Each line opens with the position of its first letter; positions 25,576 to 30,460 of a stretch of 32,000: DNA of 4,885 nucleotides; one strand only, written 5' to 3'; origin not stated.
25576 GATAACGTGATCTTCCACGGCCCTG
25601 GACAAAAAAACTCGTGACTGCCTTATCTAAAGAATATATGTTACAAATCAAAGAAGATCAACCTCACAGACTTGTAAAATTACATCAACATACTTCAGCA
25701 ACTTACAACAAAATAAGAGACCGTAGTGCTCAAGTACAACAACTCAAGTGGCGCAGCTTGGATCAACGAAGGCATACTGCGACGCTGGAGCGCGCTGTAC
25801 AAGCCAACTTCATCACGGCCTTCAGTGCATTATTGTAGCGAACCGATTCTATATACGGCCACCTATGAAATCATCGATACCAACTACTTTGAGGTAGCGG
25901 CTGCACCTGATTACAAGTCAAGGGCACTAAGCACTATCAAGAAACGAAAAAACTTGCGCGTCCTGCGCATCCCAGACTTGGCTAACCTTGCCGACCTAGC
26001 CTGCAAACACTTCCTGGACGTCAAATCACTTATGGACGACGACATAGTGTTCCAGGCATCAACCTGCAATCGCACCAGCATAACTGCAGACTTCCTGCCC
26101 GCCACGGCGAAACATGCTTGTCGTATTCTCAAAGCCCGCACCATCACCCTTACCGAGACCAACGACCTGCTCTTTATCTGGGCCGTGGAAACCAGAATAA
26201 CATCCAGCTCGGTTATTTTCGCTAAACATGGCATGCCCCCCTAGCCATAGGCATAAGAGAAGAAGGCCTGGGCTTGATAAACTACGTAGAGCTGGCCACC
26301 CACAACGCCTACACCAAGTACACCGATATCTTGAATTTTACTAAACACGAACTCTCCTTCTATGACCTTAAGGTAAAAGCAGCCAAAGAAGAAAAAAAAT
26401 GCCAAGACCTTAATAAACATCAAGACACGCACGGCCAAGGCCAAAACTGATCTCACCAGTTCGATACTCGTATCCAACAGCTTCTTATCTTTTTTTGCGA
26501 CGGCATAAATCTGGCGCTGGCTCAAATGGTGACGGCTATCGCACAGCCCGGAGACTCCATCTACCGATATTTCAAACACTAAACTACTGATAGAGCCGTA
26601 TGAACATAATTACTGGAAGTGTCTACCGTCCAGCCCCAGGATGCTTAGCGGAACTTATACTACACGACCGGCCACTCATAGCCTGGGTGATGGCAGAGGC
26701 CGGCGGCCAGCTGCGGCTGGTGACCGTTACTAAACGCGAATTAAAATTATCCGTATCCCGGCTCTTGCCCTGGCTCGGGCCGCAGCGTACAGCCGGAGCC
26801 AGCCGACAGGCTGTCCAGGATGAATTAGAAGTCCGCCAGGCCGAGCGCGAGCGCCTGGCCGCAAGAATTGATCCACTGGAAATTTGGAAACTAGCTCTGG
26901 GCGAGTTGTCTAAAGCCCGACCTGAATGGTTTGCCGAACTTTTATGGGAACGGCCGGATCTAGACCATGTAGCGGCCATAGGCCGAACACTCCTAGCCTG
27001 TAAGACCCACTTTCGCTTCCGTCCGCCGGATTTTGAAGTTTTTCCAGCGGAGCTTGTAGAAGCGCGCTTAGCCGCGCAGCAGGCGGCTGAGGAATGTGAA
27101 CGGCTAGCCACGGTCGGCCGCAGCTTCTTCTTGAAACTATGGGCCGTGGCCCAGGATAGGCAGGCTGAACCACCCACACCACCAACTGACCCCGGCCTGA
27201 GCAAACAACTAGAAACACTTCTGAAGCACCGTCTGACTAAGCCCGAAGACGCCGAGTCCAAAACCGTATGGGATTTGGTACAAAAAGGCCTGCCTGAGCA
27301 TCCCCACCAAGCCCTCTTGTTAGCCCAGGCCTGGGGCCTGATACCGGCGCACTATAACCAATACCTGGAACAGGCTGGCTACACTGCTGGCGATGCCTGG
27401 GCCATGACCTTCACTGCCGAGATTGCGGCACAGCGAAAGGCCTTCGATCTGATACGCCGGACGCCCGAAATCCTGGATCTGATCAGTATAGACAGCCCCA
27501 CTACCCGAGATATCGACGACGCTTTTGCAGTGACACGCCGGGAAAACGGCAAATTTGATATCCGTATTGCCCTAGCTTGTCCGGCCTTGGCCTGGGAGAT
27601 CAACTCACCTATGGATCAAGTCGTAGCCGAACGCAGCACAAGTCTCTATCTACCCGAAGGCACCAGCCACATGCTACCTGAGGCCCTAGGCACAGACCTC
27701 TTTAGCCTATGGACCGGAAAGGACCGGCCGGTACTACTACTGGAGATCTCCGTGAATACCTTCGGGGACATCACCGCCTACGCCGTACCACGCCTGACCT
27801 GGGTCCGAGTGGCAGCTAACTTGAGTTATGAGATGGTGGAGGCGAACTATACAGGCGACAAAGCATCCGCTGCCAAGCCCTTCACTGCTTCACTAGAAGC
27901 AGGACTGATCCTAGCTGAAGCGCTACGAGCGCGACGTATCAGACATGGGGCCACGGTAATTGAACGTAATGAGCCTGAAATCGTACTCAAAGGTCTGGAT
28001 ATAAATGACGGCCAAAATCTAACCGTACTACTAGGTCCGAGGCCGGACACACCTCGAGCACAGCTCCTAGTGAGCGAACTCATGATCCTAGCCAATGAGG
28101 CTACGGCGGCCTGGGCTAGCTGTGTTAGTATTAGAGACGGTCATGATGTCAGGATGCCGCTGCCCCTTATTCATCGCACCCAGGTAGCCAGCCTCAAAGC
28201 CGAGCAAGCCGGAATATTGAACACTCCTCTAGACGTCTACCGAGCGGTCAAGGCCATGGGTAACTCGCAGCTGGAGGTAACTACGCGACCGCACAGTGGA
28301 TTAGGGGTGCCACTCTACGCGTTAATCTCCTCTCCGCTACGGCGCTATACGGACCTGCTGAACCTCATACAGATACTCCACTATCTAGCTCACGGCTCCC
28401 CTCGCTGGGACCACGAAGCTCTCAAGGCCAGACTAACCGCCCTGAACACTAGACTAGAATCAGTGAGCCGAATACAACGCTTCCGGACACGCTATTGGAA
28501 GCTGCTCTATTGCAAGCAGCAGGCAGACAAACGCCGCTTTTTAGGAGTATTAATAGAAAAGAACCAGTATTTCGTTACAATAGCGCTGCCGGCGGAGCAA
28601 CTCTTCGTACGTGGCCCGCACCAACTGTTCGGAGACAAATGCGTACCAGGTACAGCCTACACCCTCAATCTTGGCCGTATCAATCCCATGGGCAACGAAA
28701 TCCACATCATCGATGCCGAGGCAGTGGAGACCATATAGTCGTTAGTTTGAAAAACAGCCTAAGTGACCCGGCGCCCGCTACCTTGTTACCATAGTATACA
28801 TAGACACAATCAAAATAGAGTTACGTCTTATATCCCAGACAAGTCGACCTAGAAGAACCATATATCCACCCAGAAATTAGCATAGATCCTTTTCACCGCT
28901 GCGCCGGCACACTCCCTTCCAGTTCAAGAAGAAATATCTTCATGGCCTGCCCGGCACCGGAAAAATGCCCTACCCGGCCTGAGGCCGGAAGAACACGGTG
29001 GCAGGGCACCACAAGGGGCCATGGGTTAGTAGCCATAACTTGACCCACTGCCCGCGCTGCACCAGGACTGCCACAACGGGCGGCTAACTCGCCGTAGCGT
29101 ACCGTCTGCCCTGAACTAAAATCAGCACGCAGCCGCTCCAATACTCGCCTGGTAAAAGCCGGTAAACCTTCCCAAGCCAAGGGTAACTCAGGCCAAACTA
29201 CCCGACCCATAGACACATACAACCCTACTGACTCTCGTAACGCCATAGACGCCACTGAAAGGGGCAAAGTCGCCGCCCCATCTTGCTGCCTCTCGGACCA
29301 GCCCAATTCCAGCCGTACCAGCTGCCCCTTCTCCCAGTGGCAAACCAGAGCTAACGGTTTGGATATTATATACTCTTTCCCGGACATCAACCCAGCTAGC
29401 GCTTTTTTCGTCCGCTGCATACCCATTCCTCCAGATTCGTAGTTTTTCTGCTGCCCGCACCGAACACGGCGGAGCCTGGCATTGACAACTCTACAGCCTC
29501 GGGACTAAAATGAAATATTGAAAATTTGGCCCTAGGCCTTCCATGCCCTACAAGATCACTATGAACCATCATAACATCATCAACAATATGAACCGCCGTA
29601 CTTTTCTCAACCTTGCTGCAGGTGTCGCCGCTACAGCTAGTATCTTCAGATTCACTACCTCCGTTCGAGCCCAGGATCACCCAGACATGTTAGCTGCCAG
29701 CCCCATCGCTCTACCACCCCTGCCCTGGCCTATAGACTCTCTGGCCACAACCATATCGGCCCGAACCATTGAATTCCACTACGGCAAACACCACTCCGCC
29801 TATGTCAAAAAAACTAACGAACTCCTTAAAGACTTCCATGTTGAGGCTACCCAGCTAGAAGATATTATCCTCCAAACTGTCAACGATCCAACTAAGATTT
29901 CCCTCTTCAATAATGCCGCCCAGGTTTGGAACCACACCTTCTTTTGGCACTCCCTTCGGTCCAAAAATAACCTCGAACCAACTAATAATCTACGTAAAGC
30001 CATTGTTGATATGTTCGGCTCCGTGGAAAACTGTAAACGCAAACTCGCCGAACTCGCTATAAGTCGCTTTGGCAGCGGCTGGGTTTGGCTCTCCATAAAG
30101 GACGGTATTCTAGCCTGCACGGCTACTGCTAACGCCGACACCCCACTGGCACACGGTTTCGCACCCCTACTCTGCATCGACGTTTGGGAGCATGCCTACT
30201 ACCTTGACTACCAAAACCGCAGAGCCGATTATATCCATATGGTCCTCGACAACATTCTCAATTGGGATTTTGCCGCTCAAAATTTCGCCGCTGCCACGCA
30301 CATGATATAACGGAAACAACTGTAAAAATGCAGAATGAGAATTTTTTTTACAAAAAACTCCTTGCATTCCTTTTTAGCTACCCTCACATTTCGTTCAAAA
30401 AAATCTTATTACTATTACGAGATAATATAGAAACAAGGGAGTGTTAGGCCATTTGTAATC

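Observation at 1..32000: Conserved genes as GC-rich islands in kb-scale ORF-free DNA: about 37% coding density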

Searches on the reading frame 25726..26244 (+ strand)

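Call 9: search_protein_families(library=pfam, proteins=[window:25726-26244:+], max_evalue=0.01)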
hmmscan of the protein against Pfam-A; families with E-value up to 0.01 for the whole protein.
window:25726-26244:+ (172 aa): 1 family
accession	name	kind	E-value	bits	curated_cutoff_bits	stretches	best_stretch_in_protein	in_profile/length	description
PF01808.24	AICARFT_IMPCHas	-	7.2e-10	39.2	25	1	44-170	180-290/311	AICARFT/IMPCHase bienzyme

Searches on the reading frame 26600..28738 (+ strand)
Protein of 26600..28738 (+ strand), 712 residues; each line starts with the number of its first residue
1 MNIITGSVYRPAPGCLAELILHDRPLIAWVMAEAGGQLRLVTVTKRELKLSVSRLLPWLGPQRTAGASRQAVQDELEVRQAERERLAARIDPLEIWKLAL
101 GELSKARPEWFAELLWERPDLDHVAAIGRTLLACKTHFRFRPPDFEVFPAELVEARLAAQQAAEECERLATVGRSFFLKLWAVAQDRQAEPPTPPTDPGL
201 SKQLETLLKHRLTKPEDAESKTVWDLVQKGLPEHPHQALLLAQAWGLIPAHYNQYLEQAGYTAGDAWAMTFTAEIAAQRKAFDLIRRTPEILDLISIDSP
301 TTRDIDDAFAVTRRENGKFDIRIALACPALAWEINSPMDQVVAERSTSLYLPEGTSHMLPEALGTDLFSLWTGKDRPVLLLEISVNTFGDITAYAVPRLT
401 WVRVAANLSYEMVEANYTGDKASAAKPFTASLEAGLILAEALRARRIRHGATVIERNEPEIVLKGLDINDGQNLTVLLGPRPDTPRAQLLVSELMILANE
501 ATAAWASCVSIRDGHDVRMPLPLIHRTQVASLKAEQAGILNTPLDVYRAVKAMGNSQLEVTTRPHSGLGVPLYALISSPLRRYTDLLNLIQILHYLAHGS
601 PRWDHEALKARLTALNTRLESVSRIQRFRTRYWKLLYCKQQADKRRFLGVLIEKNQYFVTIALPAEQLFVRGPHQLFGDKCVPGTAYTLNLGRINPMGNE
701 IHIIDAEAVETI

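Call 6: search_protein_families(library=ncbifam, proteins=[window:26600-28738:+])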
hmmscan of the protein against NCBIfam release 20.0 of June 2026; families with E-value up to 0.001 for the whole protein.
window:26600-28738:+ (712 aa): 5 families
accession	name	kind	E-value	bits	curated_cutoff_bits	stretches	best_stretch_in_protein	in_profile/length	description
TIGR00358.1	3_prime_RNase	superfamily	4.6e-35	121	368.6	2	287-504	196-407/657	VacB/RNase II family 3'-5' exoribonuclease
TIGR02063.1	RNase_R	equivalog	4.7e-34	117.7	597.85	1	292-505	253-461/711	ribonuclease R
NF003455.0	PRK05054.1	equivalog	7.5e-31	107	542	2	283-504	187-403/645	exoribonuclease II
TIGR02062.1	RNase_B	equivalog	2.2e-26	92.1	641.9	1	291-503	195-403/646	exoribonuclease II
NF008648.0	PRK11642.1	equivalog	1.8e-17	62.9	982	1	292-505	266-473/813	ribonuclease R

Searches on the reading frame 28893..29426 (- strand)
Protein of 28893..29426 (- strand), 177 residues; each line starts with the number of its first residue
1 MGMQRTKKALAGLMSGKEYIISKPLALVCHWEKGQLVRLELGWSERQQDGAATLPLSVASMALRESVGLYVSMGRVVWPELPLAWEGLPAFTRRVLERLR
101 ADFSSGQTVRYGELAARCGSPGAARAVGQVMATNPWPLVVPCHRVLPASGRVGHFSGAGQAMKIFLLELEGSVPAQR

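Call 6: search_protein_families(library=ncbifam, proteins=[window:28893-29426:-])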
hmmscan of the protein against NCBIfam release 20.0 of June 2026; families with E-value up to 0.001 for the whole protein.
window:28893-29426:- (177 aa): 5 families
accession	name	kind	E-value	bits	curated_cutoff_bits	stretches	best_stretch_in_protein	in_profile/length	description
TIGR00589.1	ogt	superfamily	5.7e-22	77.5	46.4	1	90-170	2-80/80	methylated-DNA--[protein]-cysteine S-methyltransferase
NF007626.0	PRK10286.1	equivalog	3.5e-17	63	192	1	76-171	75-167/171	methylated-DNA--[protein]-cysteine S-methyltransferase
NF041132.1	DNA_protcyst_Mta_Thcoc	equivalog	8.8e-17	61.5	250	1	83-171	85-169/169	methylated-DNA--protein-cysteine methyltransferase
NF003022.0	PRK03887.1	equivalog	3.9e-16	59.3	164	1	83-171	85-169/175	methylated-DNA--protein-cysteine methyltransferase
NF011964.0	PRK15435.1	equivalog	2.4e-11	43.3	345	1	80-156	261-335/354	bifunctional DNA-binding transcriptional regulator/O6-methylguanine-DNA methyltransferase Ada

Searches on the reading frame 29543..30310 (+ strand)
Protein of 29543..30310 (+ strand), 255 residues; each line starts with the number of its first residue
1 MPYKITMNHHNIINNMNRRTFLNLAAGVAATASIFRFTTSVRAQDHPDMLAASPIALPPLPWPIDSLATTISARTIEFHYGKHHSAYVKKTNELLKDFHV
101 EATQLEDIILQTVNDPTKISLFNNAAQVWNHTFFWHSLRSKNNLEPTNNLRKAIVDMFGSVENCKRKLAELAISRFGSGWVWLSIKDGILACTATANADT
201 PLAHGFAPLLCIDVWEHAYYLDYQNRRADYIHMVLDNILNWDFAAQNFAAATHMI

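Call 9: search_protein_families(library=pfam, proteins=[window:29543-30310:+], max_evalue=0.01)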
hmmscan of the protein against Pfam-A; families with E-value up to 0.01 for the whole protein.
window:29543-30310:+ (255 aa): 3 families
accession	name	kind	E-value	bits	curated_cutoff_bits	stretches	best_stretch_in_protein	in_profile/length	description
PF02777.23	Sod_Fe_C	-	7.7e-34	116.2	20.9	1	146-246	1-101/102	Iron/manganese superoxide dismutases, C-terminal domain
PF00081.27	Sod_Fe_N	-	1.1e-22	80.8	27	1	57-138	4-81/82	Iron/manganese superoxide dismutases, alpha-hairpin domain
PF10518.14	TAT_signal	-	0.0058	17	22.7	0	15-33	1-19/21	TAT (twin-arginine translocation) pathway signal sequence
